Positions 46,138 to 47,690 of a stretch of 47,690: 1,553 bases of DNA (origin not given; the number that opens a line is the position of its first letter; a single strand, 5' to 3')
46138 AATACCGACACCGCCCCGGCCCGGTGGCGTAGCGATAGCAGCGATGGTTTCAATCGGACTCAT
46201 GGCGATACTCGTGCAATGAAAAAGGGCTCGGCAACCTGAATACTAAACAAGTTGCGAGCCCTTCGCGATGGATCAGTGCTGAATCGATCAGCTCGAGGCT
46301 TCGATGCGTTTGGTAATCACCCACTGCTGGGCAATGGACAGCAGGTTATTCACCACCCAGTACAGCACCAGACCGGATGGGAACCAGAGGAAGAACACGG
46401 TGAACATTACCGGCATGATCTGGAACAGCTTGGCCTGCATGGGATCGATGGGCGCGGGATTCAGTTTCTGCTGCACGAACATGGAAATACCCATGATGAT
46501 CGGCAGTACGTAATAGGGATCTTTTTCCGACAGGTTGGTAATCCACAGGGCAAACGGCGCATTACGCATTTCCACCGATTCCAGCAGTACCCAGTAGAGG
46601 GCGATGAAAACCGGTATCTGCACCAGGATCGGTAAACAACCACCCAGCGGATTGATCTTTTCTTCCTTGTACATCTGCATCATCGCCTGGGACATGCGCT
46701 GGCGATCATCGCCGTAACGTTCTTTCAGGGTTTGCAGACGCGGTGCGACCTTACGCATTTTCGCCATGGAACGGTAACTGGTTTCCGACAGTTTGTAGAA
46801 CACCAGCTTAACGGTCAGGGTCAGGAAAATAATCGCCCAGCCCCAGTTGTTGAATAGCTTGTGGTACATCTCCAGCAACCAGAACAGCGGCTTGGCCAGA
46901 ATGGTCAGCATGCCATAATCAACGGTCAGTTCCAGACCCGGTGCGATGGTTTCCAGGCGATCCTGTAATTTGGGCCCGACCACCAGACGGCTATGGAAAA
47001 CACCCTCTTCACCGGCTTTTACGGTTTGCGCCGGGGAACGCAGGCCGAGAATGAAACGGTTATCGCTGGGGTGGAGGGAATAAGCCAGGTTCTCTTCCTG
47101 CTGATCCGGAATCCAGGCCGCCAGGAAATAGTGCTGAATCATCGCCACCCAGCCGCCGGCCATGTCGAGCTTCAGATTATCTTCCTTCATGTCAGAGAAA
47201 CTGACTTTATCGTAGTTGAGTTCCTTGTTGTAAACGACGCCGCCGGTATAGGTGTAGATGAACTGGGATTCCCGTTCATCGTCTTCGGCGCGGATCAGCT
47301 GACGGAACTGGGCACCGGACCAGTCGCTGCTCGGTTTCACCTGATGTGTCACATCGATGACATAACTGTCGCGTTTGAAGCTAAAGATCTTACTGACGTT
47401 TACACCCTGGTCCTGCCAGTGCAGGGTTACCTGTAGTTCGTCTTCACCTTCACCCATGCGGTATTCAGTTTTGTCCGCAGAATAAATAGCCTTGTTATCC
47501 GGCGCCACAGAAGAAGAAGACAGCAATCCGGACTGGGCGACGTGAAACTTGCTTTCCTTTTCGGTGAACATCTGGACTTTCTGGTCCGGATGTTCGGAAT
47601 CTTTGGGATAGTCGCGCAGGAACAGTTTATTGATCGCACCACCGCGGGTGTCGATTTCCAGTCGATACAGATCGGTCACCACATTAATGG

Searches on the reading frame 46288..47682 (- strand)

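Call 110: search_protein_families(library=pfam, proteins=[window:46288-47682:-], max_evalue=0.00001)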
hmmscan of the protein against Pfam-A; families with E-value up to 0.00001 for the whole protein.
window:46288-47682:- (464 aa): 2 families
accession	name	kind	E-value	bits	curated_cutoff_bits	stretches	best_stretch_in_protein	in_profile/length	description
PF14849.12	YidC_periplas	-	5.2e-79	266.5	24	1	3-269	6-283/283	YidC periplasmic domain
PF02096.25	60KD_IMP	-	5.5e-66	222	35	1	280-458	1-163/163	60Kd inner membrane protein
